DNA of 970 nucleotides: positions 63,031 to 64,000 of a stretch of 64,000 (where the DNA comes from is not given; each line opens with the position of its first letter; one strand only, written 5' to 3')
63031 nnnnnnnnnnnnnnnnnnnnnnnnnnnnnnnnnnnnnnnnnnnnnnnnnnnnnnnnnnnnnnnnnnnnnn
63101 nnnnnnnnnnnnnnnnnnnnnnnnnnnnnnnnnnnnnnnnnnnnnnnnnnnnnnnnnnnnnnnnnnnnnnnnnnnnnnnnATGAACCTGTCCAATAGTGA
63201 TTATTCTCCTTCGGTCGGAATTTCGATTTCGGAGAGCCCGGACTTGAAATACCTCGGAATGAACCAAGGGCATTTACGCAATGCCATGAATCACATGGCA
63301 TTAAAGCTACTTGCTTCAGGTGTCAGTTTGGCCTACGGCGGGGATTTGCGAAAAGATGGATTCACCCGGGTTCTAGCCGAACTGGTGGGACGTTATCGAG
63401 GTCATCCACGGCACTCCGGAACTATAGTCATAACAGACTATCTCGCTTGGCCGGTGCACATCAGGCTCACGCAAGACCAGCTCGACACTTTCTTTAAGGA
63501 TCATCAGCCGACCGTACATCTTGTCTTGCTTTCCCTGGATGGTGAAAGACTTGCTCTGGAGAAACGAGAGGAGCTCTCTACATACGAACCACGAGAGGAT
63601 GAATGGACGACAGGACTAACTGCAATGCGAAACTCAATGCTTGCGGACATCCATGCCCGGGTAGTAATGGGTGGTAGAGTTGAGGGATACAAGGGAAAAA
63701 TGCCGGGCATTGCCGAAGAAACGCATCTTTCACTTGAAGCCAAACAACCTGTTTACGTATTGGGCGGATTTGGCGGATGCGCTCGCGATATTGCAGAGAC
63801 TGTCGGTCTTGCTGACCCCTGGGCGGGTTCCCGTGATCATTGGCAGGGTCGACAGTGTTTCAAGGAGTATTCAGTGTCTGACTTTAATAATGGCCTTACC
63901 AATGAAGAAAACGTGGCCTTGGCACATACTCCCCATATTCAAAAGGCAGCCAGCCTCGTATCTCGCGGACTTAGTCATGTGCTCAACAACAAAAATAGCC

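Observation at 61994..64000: Translationally coupled TIR-domain and SLOG-domain genes at the window edge, Thoeris-like in logic but non-canonical in architecture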

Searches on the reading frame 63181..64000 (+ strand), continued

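Call 90: find_homologous_proteins(query=P0305)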
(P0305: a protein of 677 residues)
Query P0305 (677 aa): 1821 proteins with E <= 0.001 among 8000 candidates; the best 120 are listed.
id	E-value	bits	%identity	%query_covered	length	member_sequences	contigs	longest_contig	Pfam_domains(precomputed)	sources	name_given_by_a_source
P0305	0.0e+0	1550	100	100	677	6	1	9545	PF18163.7,PF13676.12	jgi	jgi:hypothetical protein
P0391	2.6e-200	685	46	97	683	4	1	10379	PF18163.7,PF13676.12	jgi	-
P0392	1.7e-194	666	45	97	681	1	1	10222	PF18163.7,PF13676.12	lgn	-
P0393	7.6e-193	661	45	97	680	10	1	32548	PF18163.7,PF13676.12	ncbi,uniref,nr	ncbi:TIR domain-containing protein [Bacillus toyonensis]|uniref:TIR domain-containing protein n=1 Ta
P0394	5.4e-192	658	44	97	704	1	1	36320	PF18163.7,PF13676.12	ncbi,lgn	-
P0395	9.5e-191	654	45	97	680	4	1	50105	PF18163.7,PF13676.12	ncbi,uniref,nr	ncbi:TIR domain-containing protein [Bacillus cereus]|uniref:TIR domain-containing protein n=1 Tax=Ba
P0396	5.3e-190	651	45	96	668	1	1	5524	PF18163.7,PF13676.12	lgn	-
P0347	8.3e-184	631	43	96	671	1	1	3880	PF18163.7,PF13676.12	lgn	-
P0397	1.9e-182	626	43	97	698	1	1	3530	PF18163.7,PF13676.12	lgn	-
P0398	2.0e-181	623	43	96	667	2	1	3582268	PF01582.26,PF18163.7,PF13676.12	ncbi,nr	ncbi:TIR domain-containing protein [Salisediminibacterium beveridgei]|nr:TIR domain-containing prote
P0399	7.6e-178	611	43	96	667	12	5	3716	PF01582.26,PF18163.7,PF13676.12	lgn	-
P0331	2.2e-167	577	42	98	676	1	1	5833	PF01582.26,PF18163.7,PF13676.12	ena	-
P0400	1.2e-165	571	42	97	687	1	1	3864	PF01582.26,PF18163.7,PF13676.12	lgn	-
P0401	1.4e-161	557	39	97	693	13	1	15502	PF18163.7,PF13676.12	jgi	jgi:hypothetical protein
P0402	3.3e-161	556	39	99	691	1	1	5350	PF01582.26,PF18163.7,PF13676.12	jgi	jgi:hypothetical protein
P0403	4.0e-160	553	39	97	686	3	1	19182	PF01582.26,PF18163.7,PF13676.12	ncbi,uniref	ncbi:TIR domain-containing protein [Priestia aryabhattai]|uniref:TIR domain-containing protein n=1 T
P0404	5.7e-158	545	41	96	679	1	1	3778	PF01582.26,PF18163.7,PF13676.12,PF08937.17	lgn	-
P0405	3.7e-157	543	42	95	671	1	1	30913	PF01582.26,PF18163.7,PF13676.12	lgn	-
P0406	4.9e-157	542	39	97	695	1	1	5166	PF01582.26,PF18163.7,PF13676.12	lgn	-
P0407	9.0e-157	542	39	97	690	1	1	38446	PF18163.7,PF13676.12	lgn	-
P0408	5.2e-156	539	39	98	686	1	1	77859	PF01582.26,PF18163.7,PF13676.12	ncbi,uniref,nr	ncbi:hypothetical protein A3863_04835 [Priestia endophytica]|uniref:TIR domain-containing protein n=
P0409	9.7e-156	538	40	97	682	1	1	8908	PF01582.26,PF18163.7,PF13676.12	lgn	-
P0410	1.4e-155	538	40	96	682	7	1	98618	PF18163.7,PF13676.12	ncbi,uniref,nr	ncbi:TIR domain-containing protein [Lysinibacillus parviboronicapiens]|uniref:TIR domain-containing 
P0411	2.1e-155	537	41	97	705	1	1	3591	PF18163.7,PF13676.12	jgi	jgi:hypothetical protein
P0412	8.5e-155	535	39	97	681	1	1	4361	PF18163.7,PF13676.12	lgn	-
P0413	8.7e-155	535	41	99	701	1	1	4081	PF18163.7,PF13676.12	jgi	jgi:hypothetical protein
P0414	1.3e-154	534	39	97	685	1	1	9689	PF01582.26,PF18163.7,PF13676.12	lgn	-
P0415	1.4e-154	534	41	97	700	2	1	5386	PF18163.7,PF13676.12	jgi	-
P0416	2.9e-154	533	40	97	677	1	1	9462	PF18163.7,PF13676.12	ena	-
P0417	4.0e-154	533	40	97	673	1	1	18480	PF18163.7,PF13676.12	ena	-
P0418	4.3e-154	533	41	97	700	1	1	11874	PF18163.7,PF13676.12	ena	-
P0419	4.3e-154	533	41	97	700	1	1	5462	PF18163.7,PF13676.12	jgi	-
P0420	4.6e-154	533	41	97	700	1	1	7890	PF18163.7,PF13676.12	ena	-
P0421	4.7e-154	533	41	97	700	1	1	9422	PF18163.7,PF13676.12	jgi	-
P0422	5.4e-154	532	41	97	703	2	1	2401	PF18163.7,PF13676.12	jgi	jgi:hypothetical protein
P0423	7.9e-154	532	41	97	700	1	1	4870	PF18163.7,PF13676.12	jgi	-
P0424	1.0e-153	531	40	97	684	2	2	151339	PF01582.26,PF18163.7,PF13676.12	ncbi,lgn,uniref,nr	ncbi:TIR domain-containing protein [Paenibacillus sediminis]|uniref:TIR domain-containing protein n=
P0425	1.2e-153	531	41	97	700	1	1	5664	PF18163.7,PF13676.12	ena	-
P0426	1.8e-153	531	40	97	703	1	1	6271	PF18163.7,PF13676.12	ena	-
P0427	1.9e-153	531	41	97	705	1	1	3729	PF18163.7,PF13676.12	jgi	jgi:hypothetical protein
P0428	2.3e-153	530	41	97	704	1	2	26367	PF18163.7,PF13676.12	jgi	jgi:hypothetical protein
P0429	3.7e-153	530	40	97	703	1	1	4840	PF18163.7,PF13676.12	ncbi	-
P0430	4.2e-153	529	41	97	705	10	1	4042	PF18163.7,PF13676.12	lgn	-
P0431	7.1e-153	529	41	97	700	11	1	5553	PF18163.7,PF13676.12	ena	-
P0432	7.8e-153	529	40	98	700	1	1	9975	PF18163.7,PF13676.12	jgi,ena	-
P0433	2.1e-152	527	40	91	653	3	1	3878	PF18163.7,PF13676.12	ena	-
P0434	2.3e-152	527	41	97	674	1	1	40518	PF18163.7,PF13676.12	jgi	jgi:hypothetical protein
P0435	2.3e-152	527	41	97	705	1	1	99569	PF18163.7,PF13676.12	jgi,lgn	-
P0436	2.8e-152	527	40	97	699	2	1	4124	PF18163.7,PF13676.12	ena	-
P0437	3.4e-152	526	40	97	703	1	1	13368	PF18163.7,PF13676.12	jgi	jgi:hypothetical protein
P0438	1.5e-151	524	39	98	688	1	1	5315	PF18163.7,PF13676.12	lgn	-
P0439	2.7e-151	523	40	97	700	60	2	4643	PF18163.7,PF13676.12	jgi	jgi:hypothetical protein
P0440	3.3e-151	523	40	96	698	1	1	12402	PF18163.7,PF13676.12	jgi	-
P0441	4.1e-151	523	40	97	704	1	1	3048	PF18163.7,PF13676.12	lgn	-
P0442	5.5e-151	522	40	97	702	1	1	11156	PF18163.7,PF13676.12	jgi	jgi:SLOG cluster2/TIR domain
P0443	1.0e-150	522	39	97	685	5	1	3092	PF18163.7,PF13676.12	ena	-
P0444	1.2e-150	521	41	98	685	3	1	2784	PF18163.7,PF13676.12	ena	-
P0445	1.3e-150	521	39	97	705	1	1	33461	PF18163.7,PF13676.12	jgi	-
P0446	1.4e-150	521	39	97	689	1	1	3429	PF01582.26,PF18163.7,PF13676.12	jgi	jgi:hypothetical protein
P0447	1.9e-150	521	39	99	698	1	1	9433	PF18163.7,PF13676.12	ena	-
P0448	2.2e-150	520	39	97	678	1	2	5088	PF18163.7,PF13676.12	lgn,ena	-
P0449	2.8e-150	520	40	97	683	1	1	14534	PF18163.7,PF13676.12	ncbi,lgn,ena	-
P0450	3.4e-150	520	39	97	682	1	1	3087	PF01582.26,PF18163.7,PF13676.12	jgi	jgi:hypothetical protein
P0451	3.4e-150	520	40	97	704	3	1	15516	PF18163.7,PF13676.12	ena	-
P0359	3.8e-150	520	39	98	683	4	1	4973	PF18163.7,PF13676.12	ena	-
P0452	5.2e-150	519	39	97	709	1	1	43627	PF18163.7,PF13676.12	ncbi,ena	-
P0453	7.7e-150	519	39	97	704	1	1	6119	PF18163.7,PF13676.12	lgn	-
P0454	8.7e-150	518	40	97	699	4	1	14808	PF18163.7,PF13676.12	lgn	-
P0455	1.3e-149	518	40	97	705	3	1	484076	PF18163.7,PF13676.12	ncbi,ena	-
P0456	1.6e-149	518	39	98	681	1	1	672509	PF01582.26,PF18163.7,PF13676.12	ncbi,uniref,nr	ncbi:TIR domain-containing protein [Paenibacillus polymyxa]|uniref:TIR domain-containing protein n=1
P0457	2.0e-149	517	39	98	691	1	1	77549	PF18163.7,PF13676.12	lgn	-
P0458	2.2e-149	517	39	98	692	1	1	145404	PF18163.7,PF13676.12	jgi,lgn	jgi:hypothetical protein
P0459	2.4e-149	517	38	97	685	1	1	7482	PF18163.7,PF13676.12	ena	-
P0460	3.3e-149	517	39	97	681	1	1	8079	PF01582.26,PF18163.7,PF13676.12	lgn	-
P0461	4.0e-149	516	40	97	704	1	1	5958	PF18163.7,PF13676.12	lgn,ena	-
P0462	4.3e-149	516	40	97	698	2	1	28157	PF18163.7,PF13676.12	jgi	jgi:hypothetical protein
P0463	1.1e-148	515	40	97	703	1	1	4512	PF18163.7,PF13676.12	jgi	jgi:hypothetical protein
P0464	1.8e-148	514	39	97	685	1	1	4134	PF01582.26,PF18163.7,PF13676.12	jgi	jgi:hypothetical protein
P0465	3.5e-148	513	40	97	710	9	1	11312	PF18163.7,PF13676.12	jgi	jgi:hypothetical protein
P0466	3.7e-148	513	40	97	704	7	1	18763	PF18163.7,PF13676.12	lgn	-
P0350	4.1e-148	513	38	97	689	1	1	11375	PF18163.7,PF13676.12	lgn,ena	-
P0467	6.0e-148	512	38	97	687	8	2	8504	PF18163.7,PF13676.12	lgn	-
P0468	6.3e-148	512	39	97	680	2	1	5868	PF01582.26,PF18163.7,PF13676.12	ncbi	ncbi:TIR domain protein [compost metagenome]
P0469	1.4e-147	511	41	98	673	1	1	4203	PF18163.7,PF13676.12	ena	-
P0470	2.3e-147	510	38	98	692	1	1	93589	PF18163.7,PF13676.12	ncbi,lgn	-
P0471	2.8e-147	510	40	97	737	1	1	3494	PF18163.7,PF13676.12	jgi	jgi:hypothetical protein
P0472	4.8e-147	509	40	97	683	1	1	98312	PF18163.7,PF13676.12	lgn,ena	-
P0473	5.3e-147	509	39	97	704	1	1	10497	PF18163.7,PF13676.12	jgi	jgi:hypothetical protein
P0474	5.8e-147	509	38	96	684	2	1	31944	PF18163.7,PF13676.12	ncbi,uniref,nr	ncbi:TIR domain-containing protein [Gloeocapsa sp. PCC 73106]|uniref:TIR domain-containing protein n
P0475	7.6e-147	509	40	97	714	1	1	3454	PF18163.7,PF13676.12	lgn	-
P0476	8.9e-147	509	39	97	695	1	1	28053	PF01582.26,PF18163.7,PF13676.12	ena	-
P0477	1.1e-146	508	40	97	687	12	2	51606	PF18163.7,PF13676.12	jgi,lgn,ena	jgi:hypothetical protein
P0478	1.1e-146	508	40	97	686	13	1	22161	PF18163.7,PF13676.12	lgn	-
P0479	1.1e-146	508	39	98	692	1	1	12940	PF18163.7,PF13676.12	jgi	jgi:hypothetical protein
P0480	1.7e-146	508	38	98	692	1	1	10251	PF18163.7,PF13676.12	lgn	-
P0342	1.8e-146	507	38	98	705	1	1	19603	PF18163.7,PF13676.12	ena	-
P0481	2.9e-146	507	39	97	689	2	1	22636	PF18163.7,PF13676.12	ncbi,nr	ncbi:TIR domain-containing protein [Gloeothece citriformis]|nr:TIR domain-containing protein [Gloeot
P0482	3.5e-146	507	40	96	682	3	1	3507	PF18163.7,PF13676.12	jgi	jgi:hypothetical protein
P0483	3.9e-146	506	39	98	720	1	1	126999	PF18163.7,PF13676.12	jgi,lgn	jgi:hypothetical protein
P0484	9.3e-146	505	40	97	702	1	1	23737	PF18163.7,PF13676.12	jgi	jgi:SLOG cluster2/TIR domain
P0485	1.3e-145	505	39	97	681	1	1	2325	PF18163.7,PF13676.12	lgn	-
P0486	1.3e-145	505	39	98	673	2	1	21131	PF01582.26,PF18163.7,PF13676.12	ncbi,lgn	-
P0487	1.3e-145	505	41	98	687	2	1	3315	PF18163.7,PF13676.12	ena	-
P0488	1.7e-145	504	38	98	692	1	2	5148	PF18163.7,PF13676.12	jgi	jgi:hypothetical protein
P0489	2.1e-145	504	40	97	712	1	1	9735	PF18163.7,PF13676.12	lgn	-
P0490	2.4e-145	504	40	96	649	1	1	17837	PF18163.7,PF13676.12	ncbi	-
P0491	4.4e-145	503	38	97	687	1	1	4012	PF18163.7,PF13676.12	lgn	-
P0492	6.1e-145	502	40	97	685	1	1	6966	PF18163.7,PF13676.12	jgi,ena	jgi:hypothetical protein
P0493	9.2e-145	502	39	97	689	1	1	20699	PF18163.7,PF13676.12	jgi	jgi:SLOG cluster2/TIR domain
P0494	9.6e-145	502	38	97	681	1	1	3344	PF18163.7,PF13676.12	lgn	-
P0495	1.3e-144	501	39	97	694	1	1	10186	PF18163.7,PF13676.12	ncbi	-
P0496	1.4e-144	501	37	95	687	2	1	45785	PF18163.7,PF13676.12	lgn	-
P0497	2.3e-144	501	38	97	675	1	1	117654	PF18163.7,PF13676.12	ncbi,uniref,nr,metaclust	ncbi:TIR domain-containing protein [Paenibacillus maysiensis]|uniref:TIR domain-containing protein n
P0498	2.9e-144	500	39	97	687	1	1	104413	PF18163.7,PF13676.12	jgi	jgi:SLOG cluster2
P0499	4.6e-144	500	39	97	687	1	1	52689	PF18163.7,PF13676.12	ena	-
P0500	6.1e-144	499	38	96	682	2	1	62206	PF18163.7,PF13676.12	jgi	jgi:hypothetical protein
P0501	8.7e-144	499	38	96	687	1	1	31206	PF18163.7,PF13676.12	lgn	-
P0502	1.2e-143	498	39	97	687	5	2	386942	PF18163.7,PF13676.12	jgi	jgi:hypothetical protein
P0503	1.4e-143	498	40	97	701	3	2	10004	PF18163.7,PF13676.12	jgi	jgi:SLOG cluster2/TIR domain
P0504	2.2e-143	497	38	96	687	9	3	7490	PF18163.7,PF13676.12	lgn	-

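Call 91: find_encoding_contigs(protein=P0395, flank=6000, max_places=2)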
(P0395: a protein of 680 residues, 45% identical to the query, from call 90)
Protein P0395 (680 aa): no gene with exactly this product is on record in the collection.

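Call 92: find_encoding_contigs(protein=P0456, flank=6000, max_places=2)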
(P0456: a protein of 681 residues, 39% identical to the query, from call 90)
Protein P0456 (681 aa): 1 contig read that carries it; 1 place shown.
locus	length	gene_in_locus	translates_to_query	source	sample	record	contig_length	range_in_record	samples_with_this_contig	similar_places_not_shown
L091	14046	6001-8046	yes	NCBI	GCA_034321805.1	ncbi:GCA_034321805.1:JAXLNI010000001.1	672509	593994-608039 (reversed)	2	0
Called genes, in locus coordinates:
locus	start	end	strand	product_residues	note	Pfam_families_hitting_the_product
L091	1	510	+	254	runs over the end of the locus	PF05175:MTS, PF05401:NodS (weak), PF13489:Methyltransf_23, PF01209:Ubie_methyltran, PF13847:Methyltransf_31, PF08241:Methyltransf_11, PF08242:Methyltransf_12, PF13649:Methyltransf_25, +3 more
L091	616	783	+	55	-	PF14116:YyzF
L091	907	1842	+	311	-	PF20240:DUF6597, PF00165:HTH_AraC (faint), PF12833:HTH_18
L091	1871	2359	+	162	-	PF05163:DinB, PF12867:DinB_2 (weak)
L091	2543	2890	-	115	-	PF12844:HTH_19, PF13560:HTH_31, PF01381:HTH_3, PF13443:HTH_26 (weak)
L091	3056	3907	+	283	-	-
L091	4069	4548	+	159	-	PF02590:SPOUT_MTase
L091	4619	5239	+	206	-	PF08937:ThsB_TIR, PF13676:TIR_2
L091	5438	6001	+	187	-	PF08937:ThsB_TIR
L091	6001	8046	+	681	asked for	PF01582:TIR (faint), PF13676:TIR_2, PF18163:LD_cluster2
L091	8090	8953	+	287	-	PF13676:TIR_2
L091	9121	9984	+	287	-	PF01582:TIR, PF13676:TIR_2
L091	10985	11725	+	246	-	-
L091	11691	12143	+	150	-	-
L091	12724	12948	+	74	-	-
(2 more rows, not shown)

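Call 93: find_encoding_contigs(protein=P0474, flank=6000, max_places=2)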
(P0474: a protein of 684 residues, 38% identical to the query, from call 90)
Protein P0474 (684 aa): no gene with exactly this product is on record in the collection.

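Call 94: find_encoding_contigs(protein=P0398, flank=6000, max_places=2)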
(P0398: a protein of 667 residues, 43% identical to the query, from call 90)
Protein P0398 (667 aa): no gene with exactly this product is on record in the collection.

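Call 95: find_encoding_contigs(protein=P0435, flank=5000, max_places=2)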
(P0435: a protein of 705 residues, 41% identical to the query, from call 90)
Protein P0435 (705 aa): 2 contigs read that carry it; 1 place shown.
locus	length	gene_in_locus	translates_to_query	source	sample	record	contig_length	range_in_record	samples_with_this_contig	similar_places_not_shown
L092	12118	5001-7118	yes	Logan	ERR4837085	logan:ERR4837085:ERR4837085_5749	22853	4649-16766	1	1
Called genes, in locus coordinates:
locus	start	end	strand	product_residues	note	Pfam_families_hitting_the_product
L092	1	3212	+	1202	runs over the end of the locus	PF20703:nSTAND1, PF25175:Beta-prop_WDR5, PF23414:Beta-prop_EML_2, PF25174:Beta-prop_THOC3, PF24796:WDR55, PF25173:Beta-prop_WDR3_1st, PF25175:Beta-prop_WDR5, PF23381:Beta-prop_IFT122_1st, +14 more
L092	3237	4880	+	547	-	PF13676:TIR_2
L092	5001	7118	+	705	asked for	PF13676:TIR_2, PF18163:LD_cluster2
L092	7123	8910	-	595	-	-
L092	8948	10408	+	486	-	PF01532:Glyco_hydro_47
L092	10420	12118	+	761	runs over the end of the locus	PF17678:Glyco_hydro_92N, PF07971:Glyco_hydro_92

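Call 96: find_encoding_contigs(protein=P0502, flank=5000, max_places=2)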
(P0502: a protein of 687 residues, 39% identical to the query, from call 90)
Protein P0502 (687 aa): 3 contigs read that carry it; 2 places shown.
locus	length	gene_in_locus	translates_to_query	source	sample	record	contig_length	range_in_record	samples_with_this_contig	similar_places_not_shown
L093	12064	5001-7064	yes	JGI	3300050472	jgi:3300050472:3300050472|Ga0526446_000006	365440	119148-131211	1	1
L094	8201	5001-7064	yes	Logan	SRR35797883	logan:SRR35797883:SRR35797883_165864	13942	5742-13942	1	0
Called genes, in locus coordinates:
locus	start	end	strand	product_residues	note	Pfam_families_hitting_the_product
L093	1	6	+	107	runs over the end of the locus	-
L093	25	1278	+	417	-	PF07804:HipA_C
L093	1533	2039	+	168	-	PF08937:ThsB_TIR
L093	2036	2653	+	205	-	PF18753:Nmad2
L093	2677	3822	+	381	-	PF18722:MazG_C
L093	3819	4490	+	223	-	PF03167:UDG (weak)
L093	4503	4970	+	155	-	PF08937:ThsB_TIR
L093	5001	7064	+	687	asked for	PF13676:TIR_2 (weak), PF18163:LD_cluster2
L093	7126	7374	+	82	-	-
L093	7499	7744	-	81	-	-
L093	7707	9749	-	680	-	PF12728:HTH_17, PF00270:DEAD (faint), PF04851:ResIII, PF00271:Helicase_C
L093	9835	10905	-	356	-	PF02899:Phage_int_SAM_1, PF00589:Phage_integrase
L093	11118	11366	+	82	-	-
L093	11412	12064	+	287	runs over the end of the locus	-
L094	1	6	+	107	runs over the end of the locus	-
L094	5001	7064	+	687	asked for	PF13676:TIR_2 (weak), PF18163:LD_cluster2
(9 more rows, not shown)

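Call 97: find_encoding_contigs(protein=P0455, flank=5000, max_places=2)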
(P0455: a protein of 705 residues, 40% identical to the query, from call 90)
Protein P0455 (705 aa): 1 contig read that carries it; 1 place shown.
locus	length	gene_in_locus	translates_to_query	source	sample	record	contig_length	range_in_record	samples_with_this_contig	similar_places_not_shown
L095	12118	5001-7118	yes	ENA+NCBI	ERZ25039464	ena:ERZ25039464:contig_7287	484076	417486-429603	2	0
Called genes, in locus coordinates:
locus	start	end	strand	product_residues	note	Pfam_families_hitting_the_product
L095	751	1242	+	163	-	-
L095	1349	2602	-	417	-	-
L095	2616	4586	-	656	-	PF13676:TIR_2, PF25174:Beta-prop_THOC3, PF24807:WD40_CDC20-Fz, PF24814:WD40_Prp19, PF24817:WD40_WDHD1_1st, PF25173:Beta-prop_WDR3_1st, PF25460:Beta-prop_Aladin, PF23381:Beta-prop_IFT122_1st, +59 more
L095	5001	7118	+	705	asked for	PF13676:TIR_2, PF18163:LD_cluster2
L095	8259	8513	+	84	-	-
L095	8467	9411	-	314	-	-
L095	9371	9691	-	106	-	-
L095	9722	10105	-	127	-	-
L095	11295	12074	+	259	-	-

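Call 102: search_dna_similar(query=P0395, collection=plasmids, mode=protein, max_rows=12)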
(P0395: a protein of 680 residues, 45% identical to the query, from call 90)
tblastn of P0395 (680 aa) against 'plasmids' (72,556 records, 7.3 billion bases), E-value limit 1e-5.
Records with a match: 11; places in all: 11; records where one place covers at least 80% of the query: 10.
Best place of each record, by identity: <60% 11.
By first word of the organism name: Rhizobium 2; Priestia 1; Gloeothece 1; Aureispira 1; Klebsiella 1; Pseudomonas 1; Methylorubrum 1; Roseicitreum 1; Rhodococcus 1; Mesorhizobium 1.
By predicted mobility (MOB-suite, as given by PLSDB): non-mobilizable 5; conjugative 4; mobilizable 2.
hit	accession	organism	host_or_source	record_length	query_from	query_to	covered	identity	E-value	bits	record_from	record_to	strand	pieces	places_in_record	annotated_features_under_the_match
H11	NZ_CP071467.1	Priestia megaterium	whole organism,Hypersaline environment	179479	9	677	98%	42.2%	4e-153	498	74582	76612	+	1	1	TIR domain-containing protein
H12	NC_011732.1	Gloeothece citriformis PCC 7424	-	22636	1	674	99%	39.6%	6e-154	500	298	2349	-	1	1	TIR domain-containing protein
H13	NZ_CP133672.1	Aureispira sp. CCB-E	Monoculture,Seagrass (Zostera sp.) ...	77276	6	674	98%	33.4%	1e-89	313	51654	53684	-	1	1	TIR domain-containing protein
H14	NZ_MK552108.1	Klebsiella pneumoniae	Homo sapiens,blood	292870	6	674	95%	33.1%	1e-83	337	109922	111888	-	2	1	toll/interleukin-1 receptor domain-containing protein | hypothetical protein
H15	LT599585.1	Pseudomonas veronii 1YdBTEX2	-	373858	6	677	93%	32.9%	2e-48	337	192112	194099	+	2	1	hypothetical protein (x2)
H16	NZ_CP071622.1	Rhizobium bangladeshense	lentil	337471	6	677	83%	33.8%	8e-41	349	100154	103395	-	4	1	IS3 family transposase | hypothetical protein (x2) | toll/interleukin-1 receptor domain-containing protein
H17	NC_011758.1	Methylorubrum extorquens CM4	-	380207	62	680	85%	28.5%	2e-40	193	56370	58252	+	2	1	hypothetical protein (x2) | toll/interleukin-1 receptor domain-containing protein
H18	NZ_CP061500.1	Roseicitreum antarcticum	Intertidal sediment,Sandy intertidal ...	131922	9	588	83%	28.2%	4e-38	186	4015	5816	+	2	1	toll/interleukin-1 receptor domain-containing protein | hypothetical protein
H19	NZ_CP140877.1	Rhizobium beringeri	Trifolium pratense,whole organism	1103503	9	645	89%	25.4%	3e-36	179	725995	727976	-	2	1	record has no annotation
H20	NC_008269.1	Rhodococcus jostii RHA1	-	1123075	2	578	82%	24.6%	7e-33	168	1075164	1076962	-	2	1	record has no annotation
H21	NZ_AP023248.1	Mesorhizobium sp. 131-2-1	Lotus japonicus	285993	9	375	54%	28.5%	2e-24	117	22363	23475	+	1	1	toll/interleukin-1 receptor domain-containing protein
